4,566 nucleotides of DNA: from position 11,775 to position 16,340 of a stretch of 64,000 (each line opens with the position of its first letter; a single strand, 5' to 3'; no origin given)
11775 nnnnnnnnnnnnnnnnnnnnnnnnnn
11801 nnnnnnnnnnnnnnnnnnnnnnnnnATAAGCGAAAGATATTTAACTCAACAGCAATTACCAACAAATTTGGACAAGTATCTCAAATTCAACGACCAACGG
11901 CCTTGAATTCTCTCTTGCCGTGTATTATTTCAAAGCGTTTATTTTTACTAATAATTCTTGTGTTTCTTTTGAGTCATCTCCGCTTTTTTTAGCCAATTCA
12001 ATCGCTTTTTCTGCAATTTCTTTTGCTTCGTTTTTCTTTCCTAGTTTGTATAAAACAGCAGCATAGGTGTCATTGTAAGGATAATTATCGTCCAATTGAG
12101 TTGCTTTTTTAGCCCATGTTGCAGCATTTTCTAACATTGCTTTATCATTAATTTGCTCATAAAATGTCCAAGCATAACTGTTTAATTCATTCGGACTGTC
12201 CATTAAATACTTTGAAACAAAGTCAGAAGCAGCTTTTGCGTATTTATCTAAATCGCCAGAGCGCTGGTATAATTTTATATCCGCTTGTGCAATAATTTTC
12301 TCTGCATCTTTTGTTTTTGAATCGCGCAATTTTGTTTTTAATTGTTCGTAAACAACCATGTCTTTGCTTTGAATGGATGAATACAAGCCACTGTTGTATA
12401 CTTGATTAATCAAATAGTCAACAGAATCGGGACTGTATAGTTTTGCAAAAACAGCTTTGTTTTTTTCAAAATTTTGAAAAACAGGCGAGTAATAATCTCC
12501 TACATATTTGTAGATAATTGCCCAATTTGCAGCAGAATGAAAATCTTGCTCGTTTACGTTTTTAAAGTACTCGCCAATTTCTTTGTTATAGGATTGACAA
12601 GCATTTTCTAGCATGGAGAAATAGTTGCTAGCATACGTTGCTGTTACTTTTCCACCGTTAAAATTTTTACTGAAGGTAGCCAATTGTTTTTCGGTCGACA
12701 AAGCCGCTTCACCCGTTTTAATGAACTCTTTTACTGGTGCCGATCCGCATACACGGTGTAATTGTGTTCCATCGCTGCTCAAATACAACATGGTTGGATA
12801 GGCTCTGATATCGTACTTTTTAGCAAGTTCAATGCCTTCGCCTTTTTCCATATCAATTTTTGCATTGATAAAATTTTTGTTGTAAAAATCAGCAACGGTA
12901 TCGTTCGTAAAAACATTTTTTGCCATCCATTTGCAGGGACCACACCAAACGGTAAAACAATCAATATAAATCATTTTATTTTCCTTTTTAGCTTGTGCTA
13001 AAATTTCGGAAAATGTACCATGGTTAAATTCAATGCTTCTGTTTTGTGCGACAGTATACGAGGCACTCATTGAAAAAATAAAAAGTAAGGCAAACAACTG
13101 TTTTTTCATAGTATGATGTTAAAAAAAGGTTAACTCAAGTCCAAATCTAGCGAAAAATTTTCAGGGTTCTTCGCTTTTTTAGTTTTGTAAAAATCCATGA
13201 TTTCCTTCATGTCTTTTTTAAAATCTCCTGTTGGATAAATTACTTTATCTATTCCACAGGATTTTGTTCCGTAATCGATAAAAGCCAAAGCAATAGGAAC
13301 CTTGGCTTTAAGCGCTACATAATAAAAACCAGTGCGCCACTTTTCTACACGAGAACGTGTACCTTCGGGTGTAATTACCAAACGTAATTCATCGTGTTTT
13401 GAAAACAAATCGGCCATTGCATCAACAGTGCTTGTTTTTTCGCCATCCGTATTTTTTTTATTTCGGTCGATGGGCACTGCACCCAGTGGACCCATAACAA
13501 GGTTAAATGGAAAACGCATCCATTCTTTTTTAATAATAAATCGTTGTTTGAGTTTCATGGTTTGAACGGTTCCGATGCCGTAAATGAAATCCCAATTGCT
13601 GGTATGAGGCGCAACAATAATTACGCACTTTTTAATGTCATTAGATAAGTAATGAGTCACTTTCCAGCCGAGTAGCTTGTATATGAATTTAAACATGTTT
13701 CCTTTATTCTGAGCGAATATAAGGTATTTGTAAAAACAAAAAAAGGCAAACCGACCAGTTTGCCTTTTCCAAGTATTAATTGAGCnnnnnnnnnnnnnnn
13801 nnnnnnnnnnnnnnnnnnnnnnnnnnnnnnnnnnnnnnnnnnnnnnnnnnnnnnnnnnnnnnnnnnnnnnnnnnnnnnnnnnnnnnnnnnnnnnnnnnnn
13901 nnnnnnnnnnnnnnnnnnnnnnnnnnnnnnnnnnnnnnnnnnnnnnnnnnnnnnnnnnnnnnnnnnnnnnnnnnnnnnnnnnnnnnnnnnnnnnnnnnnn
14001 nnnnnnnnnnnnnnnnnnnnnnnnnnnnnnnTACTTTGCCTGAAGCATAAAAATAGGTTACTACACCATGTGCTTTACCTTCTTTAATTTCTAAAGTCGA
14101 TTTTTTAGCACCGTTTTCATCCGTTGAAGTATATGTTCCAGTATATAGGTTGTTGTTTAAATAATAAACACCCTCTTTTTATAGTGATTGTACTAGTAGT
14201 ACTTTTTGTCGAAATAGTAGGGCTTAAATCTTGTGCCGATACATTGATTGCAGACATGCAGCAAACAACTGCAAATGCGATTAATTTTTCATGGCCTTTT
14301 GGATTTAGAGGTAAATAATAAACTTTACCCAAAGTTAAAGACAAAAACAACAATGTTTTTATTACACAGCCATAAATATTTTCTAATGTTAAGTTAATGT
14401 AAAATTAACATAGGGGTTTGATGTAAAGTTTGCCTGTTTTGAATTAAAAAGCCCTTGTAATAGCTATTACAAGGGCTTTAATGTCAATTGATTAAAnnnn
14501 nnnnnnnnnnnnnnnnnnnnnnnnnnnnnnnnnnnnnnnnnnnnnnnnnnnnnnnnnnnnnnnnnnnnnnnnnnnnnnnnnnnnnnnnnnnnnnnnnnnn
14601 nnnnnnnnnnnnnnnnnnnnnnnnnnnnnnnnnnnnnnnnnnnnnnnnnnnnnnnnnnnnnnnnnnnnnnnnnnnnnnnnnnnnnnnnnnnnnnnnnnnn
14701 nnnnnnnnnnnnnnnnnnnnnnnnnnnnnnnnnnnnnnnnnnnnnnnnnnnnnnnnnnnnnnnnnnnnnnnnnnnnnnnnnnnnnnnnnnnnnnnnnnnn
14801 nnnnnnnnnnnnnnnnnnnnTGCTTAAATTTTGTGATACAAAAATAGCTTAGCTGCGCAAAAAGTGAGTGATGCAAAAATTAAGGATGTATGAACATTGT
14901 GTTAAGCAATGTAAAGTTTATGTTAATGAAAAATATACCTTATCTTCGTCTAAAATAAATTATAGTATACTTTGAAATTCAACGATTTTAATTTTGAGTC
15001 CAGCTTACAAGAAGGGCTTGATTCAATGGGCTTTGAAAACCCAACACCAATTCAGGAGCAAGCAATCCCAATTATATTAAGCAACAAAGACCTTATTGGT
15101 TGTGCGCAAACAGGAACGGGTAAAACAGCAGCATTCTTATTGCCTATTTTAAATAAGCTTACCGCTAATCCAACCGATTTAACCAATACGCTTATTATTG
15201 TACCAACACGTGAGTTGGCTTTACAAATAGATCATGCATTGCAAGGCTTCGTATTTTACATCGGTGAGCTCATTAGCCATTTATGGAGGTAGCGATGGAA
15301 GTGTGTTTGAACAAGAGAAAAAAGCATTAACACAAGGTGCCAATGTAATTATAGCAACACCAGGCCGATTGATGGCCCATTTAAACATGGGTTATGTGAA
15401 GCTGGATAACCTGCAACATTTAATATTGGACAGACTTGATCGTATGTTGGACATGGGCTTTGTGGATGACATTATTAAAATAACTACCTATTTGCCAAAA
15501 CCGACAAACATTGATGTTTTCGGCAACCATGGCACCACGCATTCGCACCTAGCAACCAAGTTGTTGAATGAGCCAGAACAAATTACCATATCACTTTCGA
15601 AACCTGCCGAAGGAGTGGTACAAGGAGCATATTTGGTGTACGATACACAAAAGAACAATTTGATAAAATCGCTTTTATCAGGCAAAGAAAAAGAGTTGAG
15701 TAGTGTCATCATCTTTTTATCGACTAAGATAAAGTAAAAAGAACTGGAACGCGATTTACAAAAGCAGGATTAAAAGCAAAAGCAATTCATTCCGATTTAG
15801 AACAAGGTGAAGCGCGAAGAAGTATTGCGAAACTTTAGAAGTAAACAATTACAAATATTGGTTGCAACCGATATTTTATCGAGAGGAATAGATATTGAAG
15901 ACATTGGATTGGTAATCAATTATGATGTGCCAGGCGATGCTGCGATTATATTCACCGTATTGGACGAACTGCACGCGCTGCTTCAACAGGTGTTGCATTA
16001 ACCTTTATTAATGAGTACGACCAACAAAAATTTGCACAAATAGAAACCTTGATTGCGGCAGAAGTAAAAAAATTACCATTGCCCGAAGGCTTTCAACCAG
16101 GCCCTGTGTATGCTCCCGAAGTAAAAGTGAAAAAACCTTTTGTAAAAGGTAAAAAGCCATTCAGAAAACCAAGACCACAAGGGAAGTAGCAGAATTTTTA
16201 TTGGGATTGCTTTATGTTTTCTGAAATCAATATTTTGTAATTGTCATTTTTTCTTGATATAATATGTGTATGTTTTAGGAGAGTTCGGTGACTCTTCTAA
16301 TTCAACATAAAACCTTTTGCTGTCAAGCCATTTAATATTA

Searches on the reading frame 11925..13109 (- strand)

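Call 16: search_protein_families(library=pfam, proteins=[window:11925-13109:-], max_evalue=0.001)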
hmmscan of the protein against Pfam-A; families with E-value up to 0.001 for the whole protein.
window:11925-13109:- (394 aa): 4 families
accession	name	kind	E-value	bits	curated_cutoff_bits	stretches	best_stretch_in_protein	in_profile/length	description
PF00085.26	Thioredoxin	-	1.1e-11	45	23.5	1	28-130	5-98/103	Thioredoxin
PF03190.21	Thioredox_DsbH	-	1.3e-10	41.9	27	1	34-89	27-82/163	Protein of unknown function, DUF255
PF13899.12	Thioredoxin_7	-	3.3e-10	40.4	27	1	32-110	5-81/83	Thioredoxin-like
PF13098.12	Thioredoxin_2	-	1.2e-08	35.7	27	1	40-131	1-102/104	Thioredoxin-like domain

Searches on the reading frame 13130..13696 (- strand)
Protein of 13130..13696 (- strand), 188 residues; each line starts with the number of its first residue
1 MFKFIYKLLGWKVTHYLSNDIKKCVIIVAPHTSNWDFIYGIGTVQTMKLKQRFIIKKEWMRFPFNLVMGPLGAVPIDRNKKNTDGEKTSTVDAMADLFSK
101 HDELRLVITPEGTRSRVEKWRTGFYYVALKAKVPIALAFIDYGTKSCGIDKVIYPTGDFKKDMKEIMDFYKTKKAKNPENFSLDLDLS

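Call 16: search_protein_families(library=pfam, proteins=[window:13130-13696:-], max_evalue=0.001)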
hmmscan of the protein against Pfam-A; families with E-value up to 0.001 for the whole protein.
window:13130-13696:- (188 aa): 1 family
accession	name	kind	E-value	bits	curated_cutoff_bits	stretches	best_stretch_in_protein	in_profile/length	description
PF01553.26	Acyltransferase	-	9.6e-13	48.5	23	1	22-135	13-126/132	Acyltransferase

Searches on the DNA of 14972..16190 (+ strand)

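Call 31: search_dna_similar(query=window:14972-16190:+, collection=plasmids, mode=distant, max_rows=3)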
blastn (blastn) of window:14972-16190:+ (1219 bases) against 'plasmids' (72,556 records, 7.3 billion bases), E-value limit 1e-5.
Records with a match: 6; places in all: 7; records where one place covers at least 80% of the query: 0.
Best place of each record, by identity: 80-90% 1; 60-80% 5.
By first word of the organism name: Bacillus 2; Bacteroides 1; Prevotella 1; Phocaeicola 1; Anoxybacillus 1.
By predicted mobility (MOB-suite, as given by PLSDB): non-mobilizable 6.
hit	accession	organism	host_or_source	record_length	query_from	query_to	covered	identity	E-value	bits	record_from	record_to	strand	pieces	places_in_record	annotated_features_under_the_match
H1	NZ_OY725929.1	Bacteroides finegoldii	-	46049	45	560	42%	64.4%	3e-14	89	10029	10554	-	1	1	DEAD/DEAH box helicase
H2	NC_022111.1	Prevotella sp. oral taxon 299 str. F0039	Homo sapiens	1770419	885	1002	10%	80.7%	3e-20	108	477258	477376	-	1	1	none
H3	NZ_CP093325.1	Bacillus sp. N5-665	whole organism,peat soil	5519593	55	185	11%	71.4%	4e-7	64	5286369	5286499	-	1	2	none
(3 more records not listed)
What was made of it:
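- Tried and rejected: The plasmid search with the helicase DNA was uninformative (call 31).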
